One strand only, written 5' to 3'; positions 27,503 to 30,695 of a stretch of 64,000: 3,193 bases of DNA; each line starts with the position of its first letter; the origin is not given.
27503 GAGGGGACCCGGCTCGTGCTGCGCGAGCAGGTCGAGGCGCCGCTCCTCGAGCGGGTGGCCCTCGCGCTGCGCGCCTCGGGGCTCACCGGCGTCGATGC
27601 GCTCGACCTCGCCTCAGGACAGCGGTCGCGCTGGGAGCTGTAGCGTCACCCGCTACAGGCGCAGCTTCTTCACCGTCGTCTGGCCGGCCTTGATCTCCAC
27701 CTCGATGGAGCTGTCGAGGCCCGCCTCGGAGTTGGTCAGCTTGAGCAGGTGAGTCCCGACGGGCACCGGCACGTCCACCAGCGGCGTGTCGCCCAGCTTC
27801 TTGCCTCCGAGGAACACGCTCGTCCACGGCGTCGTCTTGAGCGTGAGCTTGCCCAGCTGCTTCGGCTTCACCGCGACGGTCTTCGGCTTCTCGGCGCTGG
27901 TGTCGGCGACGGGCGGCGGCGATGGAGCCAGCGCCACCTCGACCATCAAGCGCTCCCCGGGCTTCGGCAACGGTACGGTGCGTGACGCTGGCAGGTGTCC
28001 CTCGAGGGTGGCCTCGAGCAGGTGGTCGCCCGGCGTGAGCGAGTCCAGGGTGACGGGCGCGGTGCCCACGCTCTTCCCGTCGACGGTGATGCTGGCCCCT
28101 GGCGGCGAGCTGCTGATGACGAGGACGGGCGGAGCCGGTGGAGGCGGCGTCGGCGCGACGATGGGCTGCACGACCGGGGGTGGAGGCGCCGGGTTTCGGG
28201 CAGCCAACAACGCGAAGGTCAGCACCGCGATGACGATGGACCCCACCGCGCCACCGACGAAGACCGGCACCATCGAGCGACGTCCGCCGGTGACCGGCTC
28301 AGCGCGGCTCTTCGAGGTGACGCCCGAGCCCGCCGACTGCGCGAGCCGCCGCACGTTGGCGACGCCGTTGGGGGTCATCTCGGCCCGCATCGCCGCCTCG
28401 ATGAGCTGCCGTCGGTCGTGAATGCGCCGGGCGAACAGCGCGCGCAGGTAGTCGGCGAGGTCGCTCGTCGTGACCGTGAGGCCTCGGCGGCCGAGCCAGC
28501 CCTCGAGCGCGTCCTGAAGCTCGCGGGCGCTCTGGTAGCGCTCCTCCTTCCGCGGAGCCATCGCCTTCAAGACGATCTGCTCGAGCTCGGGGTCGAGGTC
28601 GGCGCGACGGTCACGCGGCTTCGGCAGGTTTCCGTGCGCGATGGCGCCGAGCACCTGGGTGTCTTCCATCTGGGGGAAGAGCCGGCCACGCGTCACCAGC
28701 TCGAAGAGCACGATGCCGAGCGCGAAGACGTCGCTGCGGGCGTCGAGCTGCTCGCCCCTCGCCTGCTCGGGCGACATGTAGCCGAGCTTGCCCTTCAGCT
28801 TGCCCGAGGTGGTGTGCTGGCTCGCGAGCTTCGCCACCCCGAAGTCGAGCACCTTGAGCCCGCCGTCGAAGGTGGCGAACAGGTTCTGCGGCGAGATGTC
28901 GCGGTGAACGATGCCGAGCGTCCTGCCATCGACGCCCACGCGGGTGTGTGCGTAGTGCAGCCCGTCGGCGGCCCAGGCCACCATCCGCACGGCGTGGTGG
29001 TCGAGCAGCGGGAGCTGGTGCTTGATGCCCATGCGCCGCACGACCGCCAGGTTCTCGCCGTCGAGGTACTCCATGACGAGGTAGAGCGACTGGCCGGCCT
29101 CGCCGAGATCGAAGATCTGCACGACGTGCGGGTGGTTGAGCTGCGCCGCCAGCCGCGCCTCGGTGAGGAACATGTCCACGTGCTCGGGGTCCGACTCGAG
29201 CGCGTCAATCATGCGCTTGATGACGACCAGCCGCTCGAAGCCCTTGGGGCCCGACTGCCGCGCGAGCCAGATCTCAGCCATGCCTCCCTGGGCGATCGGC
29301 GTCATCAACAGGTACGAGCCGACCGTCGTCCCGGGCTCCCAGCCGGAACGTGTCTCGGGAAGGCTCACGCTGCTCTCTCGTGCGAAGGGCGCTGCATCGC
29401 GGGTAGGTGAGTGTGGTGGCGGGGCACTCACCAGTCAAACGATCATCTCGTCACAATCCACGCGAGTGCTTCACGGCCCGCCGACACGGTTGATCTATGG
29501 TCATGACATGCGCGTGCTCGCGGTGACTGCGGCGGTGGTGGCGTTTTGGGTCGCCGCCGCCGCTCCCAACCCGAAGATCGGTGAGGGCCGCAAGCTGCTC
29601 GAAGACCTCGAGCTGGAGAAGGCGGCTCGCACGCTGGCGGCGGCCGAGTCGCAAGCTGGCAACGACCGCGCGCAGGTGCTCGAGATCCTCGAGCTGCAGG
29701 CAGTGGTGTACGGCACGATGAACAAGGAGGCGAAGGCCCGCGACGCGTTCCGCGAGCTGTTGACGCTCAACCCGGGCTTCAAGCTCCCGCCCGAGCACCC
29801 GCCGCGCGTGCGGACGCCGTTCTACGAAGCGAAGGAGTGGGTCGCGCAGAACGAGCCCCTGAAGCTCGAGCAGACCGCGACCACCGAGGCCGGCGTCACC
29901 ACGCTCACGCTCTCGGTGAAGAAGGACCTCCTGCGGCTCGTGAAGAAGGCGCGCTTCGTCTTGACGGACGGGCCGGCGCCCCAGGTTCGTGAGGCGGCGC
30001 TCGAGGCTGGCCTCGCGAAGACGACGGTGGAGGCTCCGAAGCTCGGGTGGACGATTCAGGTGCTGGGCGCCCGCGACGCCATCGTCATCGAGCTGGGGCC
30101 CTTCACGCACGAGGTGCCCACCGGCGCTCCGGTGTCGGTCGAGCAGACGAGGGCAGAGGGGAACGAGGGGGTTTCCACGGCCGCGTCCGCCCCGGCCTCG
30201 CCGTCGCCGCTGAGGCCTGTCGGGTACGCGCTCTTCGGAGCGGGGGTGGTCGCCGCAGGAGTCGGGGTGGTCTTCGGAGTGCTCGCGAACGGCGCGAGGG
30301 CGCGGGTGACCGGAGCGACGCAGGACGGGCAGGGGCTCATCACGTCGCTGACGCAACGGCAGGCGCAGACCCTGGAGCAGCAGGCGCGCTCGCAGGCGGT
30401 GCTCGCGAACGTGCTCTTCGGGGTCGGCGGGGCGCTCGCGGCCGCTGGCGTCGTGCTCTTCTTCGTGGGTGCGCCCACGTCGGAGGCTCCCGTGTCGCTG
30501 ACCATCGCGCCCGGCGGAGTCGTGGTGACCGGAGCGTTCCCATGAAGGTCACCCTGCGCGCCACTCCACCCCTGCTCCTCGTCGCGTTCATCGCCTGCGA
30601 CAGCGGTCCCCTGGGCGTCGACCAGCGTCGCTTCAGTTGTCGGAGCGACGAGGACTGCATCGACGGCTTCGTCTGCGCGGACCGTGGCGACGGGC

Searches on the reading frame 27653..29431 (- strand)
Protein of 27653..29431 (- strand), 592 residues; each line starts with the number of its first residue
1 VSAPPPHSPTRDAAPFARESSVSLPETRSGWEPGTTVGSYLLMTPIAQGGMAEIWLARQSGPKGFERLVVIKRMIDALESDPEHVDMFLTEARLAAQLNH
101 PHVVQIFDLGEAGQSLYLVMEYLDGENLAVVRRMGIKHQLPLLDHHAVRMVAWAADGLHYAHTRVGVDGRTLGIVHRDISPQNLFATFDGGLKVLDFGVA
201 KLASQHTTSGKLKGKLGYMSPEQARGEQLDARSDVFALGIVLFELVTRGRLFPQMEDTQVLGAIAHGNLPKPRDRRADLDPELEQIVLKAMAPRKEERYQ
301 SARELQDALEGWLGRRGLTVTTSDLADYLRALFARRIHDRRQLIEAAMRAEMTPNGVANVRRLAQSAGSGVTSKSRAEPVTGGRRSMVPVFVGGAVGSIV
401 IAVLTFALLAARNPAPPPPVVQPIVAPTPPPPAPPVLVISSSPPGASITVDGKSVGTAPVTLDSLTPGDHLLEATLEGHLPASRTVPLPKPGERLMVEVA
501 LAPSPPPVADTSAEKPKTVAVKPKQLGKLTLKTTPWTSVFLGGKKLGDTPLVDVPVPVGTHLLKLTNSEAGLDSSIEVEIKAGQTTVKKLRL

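Call 3: search_protein_families(library=pfam, proteins=[window:27653-29431:-], max_evalue=0.1)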
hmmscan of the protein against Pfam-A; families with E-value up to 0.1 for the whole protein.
window:27653-29431:- (592 aa): 5 families
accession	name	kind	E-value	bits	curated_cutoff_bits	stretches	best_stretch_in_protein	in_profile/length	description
PF00069.31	Pkinase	-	3.9e-34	118.7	31.7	1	48-301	9-254/263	Protein kinase domain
PF07714.23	PK_Tyr_Ser-Thr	-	1.1e-28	100.6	23.1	1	44-300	5-250/258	Protein tyrosine and serine/threonine kinase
PF08308.17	PEGA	-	3.2e-18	65.9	20.8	2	436-503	3-69/71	PEGA domain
PF01636.29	APH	-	0.0047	17.2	23.2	0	166-201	162-198/239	Phosphotransferase enzyme family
PF03109.22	ABC1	-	0.013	15.1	22.9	1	114-206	141-220/244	ABC1 atypical kinase-like domain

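Call 4: search_protein_families(library=ncbifam, proteins=[window:27653-29431:-], max_evalue=0.1)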
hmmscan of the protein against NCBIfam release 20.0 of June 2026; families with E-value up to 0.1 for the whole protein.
window:27653-29431:- (592 aa): 14 families
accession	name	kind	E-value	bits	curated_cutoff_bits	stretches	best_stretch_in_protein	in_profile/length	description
NF033483.0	PknB_PASTA_kin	equivalog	3.2e-70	237.7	450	1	39-407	8-353/563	Stk1 family PASTA domain-containing Ser/Thr kinase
NF052427.1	StpK7MSMEG_1200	equivalog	2.3e-44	151.9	900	1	35-400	4-351/601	serine/threonine protein kinase StpK7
NF047741.1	antiphage_MADS6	equivalog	6.5e-35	120.7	460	2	173-315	319-463/612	methylation-associated defense system protein kinase MAD6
NF009651.0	PRK13184.1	equivalog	1.3e-30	106.1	839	1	39-313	3-291/932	serine/threonine-protein kinase PknD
TIGR03903.1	TOMM_kin_cyc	equivalog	2.3e-23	82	705.75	1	69-247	6-184/1267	TOMM system kinase/cyclase fusion protein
NF038150.1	lanthi_synth_IV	equivalog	4.8e-20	71.5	650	1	15-359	168-491/851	class IV lanthionine synthetase LanL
NF033442.0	BREX_PglW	equivalog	9.1e-13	46.8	990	1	36-310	202-484/1391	BREX system serine/threonine kinase PglW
NF038151.1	lanthi_synth_III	equivalog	1.3e-10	40.3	575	1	90-248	272-425/833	class III lanthionine synthetase LanKC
NF053615.1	SerThrKinAfsKStmc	equivalog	1.1e-09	37.5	1300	1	149-245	112-206/809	protein serine/threonine kinase AfsK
NF047815.1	LIC10124_lipo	equivalog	1.9e-09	36.7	650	2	531-586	202-257/516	LIC10124 family lipoprotein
NF043056.1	T4SS_LegK1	equivalog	7.1e-06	24.9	550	1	106-245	144-283/516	Dot/Icm T4SS effector kinase LegK1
NF041408.1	XopAU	subfamily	0.012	15.3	450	1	171-249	346-418/498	XopAU family type III secretion system effector serine/threonine kinase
NF011463.0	PRK14879.1-4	equivalog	0.016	14.6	188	1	43-206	20-166/237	Kae1-associated kinase Bud32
TIGR03724.2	arch_bud32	equivalog_domain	0.078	12.5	125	0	171-207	103-138/193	KEOPS complex kinase/ATPase Bud32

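Call 62: search_protein_families(library=padloc, proteins=[window:27653-29431:-], max_evalue=0.001)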
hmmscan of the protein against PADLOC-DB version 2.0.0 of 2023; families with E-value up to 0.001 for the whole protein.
window:27653-29431:- (592 aa): 32 families (the best 25 are shown)
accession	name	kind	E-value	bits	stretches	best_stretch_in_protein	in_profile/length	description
PDLC04042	PD-T4-6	-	1.4e-69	232.9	1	35-311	6-271/292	-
PDLC04060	PD-T4-6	-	5.9e-64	214.7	1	38-314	8-271/486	-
PDLC04053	PD-T4-6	-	2e-63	212.7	1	34-316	5-275/311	-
PDLC04061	PD-T4-6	-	5.6e-61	205.6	1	36-469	14-446/510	-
PDLC04043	PD-T4-6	-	5.7e-60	201.6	1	30-376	7-347/452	-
PDLC04057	PD-T4-6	-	4.9e-59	198.5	1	36-314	5-272/443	-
PDLC04054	PD-T4-6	-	6.7e-59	198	1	33-311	5-272/347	-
PDLC04052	PD-T4-6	-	7.7e-56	188.3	1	39-312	10-276/496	-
PDLC04047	PD-T4-6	-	1.9e-54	183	1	36-313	8-273/327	-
PDLC04039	PD-T4-6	-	4.7e-54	182.1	1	33-398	9-358/458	-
PDLC04138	mad6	-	1.5e-51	174.1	1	38-310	51-311/659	mads_6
PDLC04048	PD-T4-6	-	3.1e-51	172.8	1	38-310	10-270/354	-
PDLC04040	PD-T4-6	-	3.7e-50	169.2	1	47-316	3-269/547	-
PDLC04041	PD-T4-6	-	1.5e-49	167.4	1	32-315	22-296/443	-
PDLC04050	PD-T4-6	-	2.2e-44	150.2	1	34-309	59-323/480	-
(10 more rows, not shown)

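Call 77: find_homologous_proteins(query=window:27653-29431:-, max_evalue=1e-50)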
Query window:27653-29431:- (592 aa): 3480 proteins with E <= 1e-50 among 8000 candidates; the best 120 are listed.
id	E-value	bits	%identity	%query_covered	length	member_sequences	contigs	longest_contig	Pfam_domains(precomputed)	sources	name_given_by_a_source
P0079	0.0e+0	1210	100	93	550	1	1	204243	PF07714.24,PF00069.32,PF08308.18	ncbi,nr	ncbi:MAG: serine/threonine protein kinase [Myxococcaceae bacterium]|nr:serine/threonine protein kina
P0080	0.0e+0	1153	89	96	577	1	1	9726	PF07714.24,PF00069.32,PF08308.18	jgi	jgi:serine/threonine-protein kinase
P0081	3.0e-288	975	78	95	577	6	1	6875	PF07714.24,PF00069.32,PF08308.18,PF01636.30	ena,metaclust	metaclust:\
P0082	4.5e-280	948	75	95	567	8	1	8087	PF07714.24,PF00069.32,PF08308.18,PF01636.30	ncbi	-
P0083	1.7e-277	940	76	95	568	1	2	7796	PF07714.24,PF00069.32,PF08308.18,PF01636.30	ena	-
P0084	1.1e-274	931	77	93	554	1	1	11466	PF07714.24,PF00069.32,PF08308.18,PF01636.30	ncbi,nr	ncbi:MAG: serine/threonine protein kinase [Archangium sp.]|nr:serine/threonine protein kinase [Archa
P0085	6.3e-271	918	74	95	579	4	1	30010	PF07714.24,PF00069.32,PF08308.18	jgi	jgi:serine/threonine-protein kinase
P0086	1.5e-270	917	73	95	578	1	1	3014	PF07714.24,PF00069.32,PF08308.18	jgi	jgi:serine/threonine-protein kinase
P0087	7.8e-268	908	74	95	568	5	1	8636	PF07714.24,PF00069.32,PF08308.18,PF01636.30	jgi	-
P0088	1.4e-267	907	73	95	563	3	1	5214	PF07714.24,PF00069.32,PF08308.18,PF01636.30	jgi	-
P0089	2.0e-263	893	72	95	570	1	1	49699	PF07714.24,PF00069.32,PF08308.18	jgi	jgi:serine/threonine-protein kinase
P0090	1.5e-262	891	74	93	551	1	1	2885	PF07714.24,PF00069.32,PF08308.18,PF01636.30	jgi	-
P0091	7.9e-256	868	70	94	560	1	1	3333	PF07714.24,PF00069.32,PF08308.18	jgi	jgi:eukaryotic-like serine/threonine-protein kinase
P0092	1.3e-255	868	69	94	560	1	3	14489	PF07714.24,PF00069.32,PF08308.18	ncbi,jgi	jgi:serine/threonine protein kinase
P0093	1.4e-255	868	70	94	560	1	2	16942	PF07714.24,PF00069.32,PF08308.18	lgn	-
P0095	1.6e-250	851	71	93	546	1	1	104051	PF07714.24,PF00069.32,PF08308.18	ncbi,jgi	-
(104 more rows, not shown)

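Call 78: find_encoding_contigs(protein=P0084, flank=6000, max_places=2)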
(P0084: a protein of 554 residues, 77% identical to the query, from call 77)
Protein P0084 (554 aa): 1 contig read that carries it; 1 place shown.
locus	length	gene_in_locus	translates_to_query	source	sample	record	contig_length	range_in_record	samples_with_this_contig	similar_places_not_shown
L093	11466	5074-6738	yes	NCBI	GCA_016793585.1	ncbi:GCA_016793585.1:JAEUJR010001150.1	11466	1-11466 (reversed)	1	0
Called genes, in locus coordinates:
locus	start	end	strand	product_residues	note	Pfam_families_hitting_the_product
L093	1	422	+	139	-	?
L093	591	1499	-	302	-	PF01171:ATP_bind_3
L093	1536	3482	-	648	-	-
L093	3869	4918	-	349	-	-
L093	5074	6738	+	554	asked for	PF00069:Pkinase, PF07714:PK_Tyr_Ser-Thr, PF01636:APH (faint), PF08308:PEGA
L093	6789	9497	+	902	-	-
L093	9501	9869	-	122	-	-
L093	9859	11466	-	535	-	PF01839:FG-GAP (faint), PF13517:FG-GAP_3, PF07593:UnbV_ASPIC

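Call 79: find_encoding_contigs(protein=P0085, flank=6000, max_places=2)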
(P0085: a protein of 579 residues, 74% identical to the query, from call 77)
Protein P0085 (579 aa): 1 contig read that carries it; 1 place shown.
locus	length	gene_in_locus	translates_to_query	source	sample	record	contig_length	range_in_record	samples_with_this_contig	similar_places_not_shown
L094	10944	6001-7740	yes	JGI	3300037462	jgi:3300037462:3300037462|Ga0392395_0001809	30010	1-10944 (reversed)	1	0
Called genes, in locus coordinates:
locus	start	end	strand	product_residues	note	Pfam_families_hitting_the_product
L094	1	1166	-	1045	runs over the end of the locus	PF00873:ACR_tran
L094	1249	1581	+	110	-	PF05099:TerB (faint)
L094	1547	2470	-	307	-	PF01171:ATP_bind_3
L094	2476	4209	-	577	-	-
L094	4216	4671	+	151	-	-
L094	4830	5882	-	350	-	-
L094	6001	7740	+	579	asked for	PF00069:Pkinase, PF07714:PK_Tyr_Ser-Thr, PF08308:PEGA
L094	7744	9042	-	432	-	PF03712:Cu2_monoox_C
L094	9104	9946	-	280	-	-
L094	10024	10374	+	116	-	PF00581:Rhodanese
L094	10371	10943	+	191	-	?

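Call 80: find_encoding_contigs(protein=P0089, flank=6000, max_places=2)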
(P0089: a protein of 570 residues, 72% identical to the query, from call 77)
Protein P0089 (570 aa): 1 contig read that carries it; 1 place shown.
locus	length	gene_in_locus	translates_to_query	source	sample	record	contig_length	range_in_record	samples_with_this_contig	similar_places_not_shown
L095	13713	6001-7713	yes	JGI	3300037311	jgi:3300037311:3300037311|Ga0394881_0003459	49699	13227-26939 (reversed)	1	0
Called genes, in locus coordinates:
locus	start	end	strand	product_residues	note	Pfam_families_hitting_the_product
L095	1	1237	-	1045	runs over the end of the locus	PF00873:ACR_tran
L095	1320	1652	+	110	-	PF05099:TerB (faint)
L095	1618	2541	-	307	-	PF01171:ATP_bind_3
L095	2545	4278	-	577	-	-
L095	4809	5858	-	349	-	-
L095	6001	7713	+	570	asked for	PF00069:Pkinase, PF07714:PK_Tyr_Ser-Thr, PF08308:PEGA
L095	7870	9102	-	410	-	PF03712:Cu2_monoox_C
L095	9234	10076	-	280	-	-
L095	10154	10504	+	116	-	PF00581:Rhodanese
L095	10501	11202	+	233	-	PF00912:Transgly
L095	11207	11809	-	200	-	PF12787:EcsC (weak)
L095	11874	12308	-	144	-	-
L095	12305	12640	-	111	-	PF07238:PilZ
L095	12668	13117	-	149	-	PF07238:PilZ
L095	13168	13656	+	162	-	-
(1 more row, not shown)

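Call 81: find_encoding_contigs(protein=P0095, flank=6000, max_places=2)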
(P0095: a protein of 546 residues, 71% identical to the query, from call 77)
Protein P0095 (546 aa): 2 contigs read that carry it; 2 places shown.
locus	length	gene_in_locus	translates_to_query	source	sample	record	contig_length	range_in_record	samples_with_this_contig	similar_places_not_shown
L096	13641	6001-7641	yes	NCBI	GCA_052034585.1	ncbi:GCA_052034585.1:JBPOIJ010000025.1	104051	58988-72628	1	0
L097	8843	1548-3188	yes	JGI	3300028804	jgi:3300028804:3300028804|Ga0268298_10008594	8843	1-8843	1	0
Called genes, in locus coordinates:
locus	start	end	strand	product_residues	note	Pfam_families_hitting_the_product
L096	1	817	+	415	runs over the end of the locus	-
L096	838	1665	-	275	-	PF01476:LysM, PF23577:LysM_RLK (faint), PF01476:LysM, PF23473:LysM3_LYK4_5 (weak), PF18013:Phage_lysozyme2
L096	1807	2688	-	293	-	PF01171:ATP_bind_3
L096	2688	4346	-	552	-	-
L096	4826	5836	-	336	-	-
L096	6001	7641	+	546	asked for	PF00069:Pkinase, PF07714:PK_Tyr_Ser-Thr, PF08308:PEGA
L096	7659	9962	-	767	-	-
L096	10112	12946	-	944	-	PF03116:NQR2_RnfD_RnfE (faint), PF01839:FG-GAP (faint), PF13517:FG-GAP_3, PF07593:UnbV_ASPIC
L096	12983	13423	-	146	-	-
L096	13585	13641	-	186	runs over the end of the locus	-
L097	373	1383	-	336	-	-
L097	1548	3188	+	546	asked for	PF00069:Pkinase, PF07714:PK_Tyr_Ser-Thr, PF08308:PEGA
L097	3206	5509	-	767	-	-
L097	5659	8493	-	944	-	PF03116:NQR2_RnfD_RnfE (faint), PF01839:FG-GAP (faint), PF13517:FG-GAP_3, PF07593:UnbV_ASPIC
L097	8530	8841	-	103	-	?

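Call 82: search_protein_families(library=ncbifam, proteins=[L096:7659-9962:-, L093:6789-9497:+, L093:9501-9869:-, L094:7744-9042:-, L096:4826-5836:-, L096:2688-4346:-], max_evalue=0.01)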
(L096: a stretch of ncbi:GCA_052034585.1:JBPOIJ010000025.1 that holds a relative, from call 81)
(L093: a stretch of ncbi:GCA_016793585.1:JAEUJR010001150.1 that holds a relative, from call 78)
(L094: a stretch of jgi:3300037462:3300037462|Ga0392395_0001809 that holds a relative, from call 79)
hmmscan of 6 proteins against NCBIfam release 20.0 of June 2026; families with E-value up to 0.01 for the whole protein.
L096:7659-9962:- (767 aa): 0 families

L093:6789-9497:+ (902 aa): 1 family
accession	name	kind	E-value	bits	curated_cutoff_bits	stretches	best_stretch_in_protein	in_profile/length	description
NF041328.1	C_rich_MXAN6577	subfamily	8.4e-07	29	100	2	137-216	12-73/145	MXAN_6577-like cysteine-rich protein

L093:9501-9869:- (122 aa): 0 families

L094:7744-9042:- (432 aa): 2 families
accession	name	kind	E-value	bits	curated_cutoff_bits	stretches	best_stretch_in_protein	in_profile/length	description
NF045774.1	cytochro_C551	exception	0.0061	16.5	118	0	5-53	9-56/110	cytochrome c551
NF050122.1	bc1_QcrC_actin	exception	0.0089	15.4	200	0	5-107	8-108/253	cytochrome bc1 complex diheme cytochrome c subunit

L096:4826-5836:- (336 aa): 1 family
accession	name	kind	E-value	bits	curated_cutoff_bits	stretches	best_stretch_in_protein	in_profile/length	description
NF038027.1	TssQ_fam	subfamily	1.3e-05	25.7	65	1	22-93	9-80/100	TssQ family T6SS-associated lipoprotein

L096:2688-4346:- (552 aa): 0 families

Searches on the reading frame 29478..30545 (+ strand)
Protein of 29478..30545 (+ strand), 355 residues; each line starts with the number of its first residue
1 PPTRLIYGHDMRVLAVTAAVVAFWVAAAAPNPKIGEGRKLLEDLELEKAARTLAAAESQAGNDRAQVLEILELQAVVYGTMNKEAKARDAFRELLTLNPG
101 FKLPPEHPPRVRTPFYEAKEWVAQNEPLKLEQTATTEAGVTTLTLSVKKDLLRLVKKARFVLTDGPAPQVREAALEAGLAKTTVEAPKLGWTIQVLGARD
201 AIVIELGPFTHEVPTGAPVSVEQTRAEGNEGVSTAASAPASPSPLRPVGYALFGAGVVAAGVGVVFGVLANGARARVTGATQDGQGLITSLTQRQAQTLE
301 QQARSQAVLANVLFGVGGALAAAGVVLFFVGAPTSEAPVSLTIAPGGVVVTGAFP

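Call 3: search_protein_families(library=pfam, proteins=[window:29478-30545:+], max_evalue=0.1)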
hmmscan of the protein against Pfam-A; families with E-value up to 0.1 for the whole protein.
window:29478-30545:+ (355 aa): 3 families
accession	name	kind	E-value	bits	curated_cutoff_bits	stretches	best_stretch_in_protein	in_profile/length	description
PF13424.12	TPR_12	-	0.0097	16.5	30.1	1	50-97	27-74/77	Tetratricopeptide repeat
PF09925.14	DUF2157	-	0.027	14.6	32.4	0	285-329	6-54/146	Predicted membrane protein (DUF2157)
PF07719.23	TPR_2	-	0.035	14.7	27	0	70-100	3-33/34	Tetratricopeptide repeat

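Call 4: search_protein_families(library=ncbifam, proteins=[window:29478-30545:+], max_evalue=0.1)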
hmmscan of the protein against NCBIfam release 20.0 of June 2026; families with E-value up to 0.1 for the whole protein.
window:29478-30545:+ (355 aa): 2 families
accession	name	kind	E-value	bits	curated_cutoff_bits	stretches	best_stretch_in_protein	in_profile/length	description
NF038027.1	TssQ_fam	subfamily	1.1e-05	25.9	65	1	33-105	9-81/100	TssQ family T6SS-associated lipoprotein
NF012230.0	LWXIA_domain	equivalog_domain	0.051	13.7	33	0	80-102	37-59/74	LWXIA domain-containing protein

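Call 62: search_protein_families(library=padloc, proteins=[window:29478-30545:+], max_evalue=0.001)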
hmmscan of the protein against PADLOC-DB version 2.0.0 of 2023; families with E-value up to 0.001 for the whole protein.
window:29478-30545:+ (355 aa): 0 families
